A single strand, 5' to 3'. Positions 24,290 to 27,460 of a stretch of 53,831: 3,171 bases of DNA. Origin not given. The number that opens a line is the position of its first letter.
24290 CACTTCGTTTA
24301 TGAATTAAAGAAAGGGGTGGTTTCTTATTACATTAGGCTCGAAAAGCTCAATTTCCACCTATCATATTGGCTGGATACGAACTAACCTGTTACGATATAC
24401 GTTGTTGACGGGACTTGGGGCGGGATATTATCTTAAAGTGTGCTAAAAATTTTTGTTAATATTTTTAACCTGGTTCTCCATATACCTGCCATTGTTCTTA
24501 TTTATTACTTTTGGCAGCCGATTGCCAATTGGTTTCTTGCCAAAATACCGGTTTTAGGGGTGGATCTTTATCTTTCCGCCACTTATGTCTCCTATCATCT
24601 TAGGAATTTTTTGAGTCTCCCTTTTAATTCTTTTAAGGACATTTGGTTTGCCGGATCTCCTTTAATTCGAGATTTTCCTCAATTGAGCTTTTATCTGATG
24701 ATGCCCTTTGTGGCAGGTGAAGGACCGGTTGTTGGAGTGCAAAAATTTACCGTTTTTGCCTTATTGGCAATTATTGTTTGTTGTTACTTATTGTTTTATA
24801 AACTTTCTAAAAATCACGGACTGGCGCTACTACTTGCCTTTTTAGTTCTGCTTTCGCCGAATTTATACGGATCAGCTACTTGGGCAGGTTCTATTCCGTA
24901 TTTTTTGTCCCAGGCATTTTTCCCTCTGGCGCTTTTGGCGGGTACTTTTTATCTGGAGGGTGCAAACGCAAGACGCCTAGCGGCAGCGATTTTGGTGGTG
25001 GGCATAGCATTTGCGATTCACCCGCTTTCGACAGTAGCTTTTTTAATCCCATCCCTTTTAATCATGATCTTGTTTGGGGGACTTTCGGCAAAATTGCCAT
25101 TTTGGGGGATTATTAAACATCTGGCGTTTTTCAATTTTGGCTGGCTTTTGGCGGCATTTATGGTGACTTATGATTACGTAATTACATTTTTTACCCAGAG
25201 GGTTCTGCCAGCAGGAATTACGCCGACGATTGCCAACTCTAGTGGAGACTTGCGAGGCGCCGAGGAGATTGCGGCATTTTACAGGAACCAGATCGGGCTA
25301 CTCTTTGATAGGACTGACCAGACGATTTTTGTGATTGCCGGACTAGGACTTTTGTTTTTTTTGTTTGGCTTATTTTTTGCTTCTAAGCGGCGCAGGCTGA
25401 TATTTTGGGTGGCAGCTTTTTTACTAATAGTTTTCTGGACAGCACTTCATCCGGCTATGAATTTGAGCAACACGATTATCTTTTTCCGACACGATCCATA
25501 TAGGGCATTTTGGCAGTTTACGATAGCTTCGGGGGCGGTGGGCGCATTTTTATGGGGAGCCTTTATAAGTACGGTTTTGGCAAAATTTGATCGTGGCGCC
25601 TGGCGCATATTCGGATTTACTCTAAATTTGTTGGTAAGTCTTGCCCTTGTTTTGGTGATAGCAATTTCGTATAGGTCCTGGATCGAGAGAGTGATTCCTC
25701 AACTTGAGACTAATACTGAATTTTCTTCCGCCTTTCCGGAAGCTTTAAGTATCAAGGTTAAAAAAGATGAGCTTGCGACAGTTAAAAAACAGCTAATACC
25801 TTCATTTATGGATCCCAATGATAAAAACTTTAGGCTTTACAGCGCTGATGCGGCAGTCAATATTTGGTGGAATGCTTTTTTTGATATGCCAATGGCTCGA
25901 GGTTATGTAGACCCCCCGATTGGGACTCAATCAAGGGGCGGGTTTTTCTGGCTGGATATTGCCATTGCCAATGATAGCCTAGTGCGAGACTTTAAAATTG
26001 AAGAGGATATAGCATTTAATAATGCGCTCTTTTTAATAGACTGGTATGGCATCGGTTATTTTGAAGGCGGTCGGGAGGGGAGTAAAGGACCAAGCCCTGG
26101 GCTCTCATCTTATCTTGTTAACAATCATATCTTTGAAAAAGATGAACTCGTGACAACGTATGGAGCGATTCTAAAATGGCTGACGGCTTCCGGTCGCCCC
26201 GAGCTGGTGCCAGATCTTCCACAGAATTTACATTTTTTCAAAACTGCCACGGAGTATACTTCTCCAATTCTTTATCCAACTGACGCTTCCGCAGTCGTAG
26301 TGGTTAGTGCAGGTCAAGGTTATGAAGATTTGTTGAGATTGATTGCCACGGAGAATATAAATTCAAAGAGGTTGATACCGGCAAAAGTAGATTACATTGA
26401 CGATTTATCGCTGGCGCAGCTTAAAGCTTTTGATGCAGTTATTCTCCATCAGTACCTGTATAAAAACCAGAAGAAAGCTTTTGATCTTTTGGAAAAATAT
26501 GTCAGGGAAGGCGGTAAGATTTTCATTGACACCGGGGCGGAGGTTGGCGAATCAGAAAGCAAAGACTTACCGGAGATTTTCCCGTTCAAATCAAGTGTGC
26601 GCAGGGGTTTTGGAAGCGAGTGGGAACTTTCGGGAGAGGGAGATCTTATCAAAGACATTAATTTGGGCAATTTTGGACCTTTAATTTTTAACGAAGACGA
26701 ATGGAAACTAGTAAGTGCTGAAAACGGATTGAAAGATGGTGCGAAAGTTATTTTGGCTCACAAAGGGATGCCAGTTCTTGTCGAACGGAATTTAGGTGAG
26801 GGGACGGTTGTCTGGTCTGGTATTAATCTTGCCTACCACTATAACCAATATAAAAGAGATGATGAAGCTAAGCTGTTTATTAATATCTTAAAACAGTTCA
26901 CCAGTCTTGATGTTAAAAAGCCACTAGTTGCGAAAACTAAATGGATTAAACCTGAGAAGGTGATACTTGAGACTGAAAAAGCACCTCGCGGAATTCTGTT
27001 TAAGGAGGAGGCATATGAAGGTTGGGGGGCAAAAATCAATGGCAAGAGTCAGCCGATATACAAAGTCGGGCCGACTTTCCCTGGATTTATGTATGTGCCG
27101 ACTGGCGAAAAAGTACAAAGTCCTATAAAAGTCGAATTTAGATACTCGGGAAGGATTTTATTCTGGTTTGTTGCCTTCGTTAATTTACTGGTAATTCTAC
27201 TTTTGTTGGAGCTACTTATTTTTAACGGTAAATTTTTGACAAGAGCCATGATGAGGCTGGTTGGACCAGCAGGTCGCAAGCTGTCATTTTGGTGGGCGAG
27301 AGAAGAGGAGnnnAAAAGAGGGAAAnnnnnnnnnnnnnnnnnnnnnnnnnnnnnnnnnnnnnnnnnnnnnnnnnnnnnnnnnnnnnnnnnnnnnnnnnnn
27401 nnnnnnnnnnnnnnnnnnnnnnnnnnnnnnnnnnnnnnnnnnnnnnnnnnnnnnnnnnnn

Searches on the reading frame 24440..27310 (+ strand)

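Call 17: search_protein_families(library=pfam, proteins=[window:24440-27310:+], max_evalue=0.001)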
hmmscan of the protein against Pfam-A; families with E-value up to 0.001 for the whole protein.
window:24440-27310:+ (957 aa): 1 family
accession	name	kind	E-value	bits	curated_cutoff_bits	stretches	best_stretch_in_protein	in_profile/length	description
PF10131.15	PTPS_related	-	8.8e-12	44.7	26.4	2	650-699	478-527/621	6-pyruvoyl-tetrahydropterin synthase related domain; membrane protein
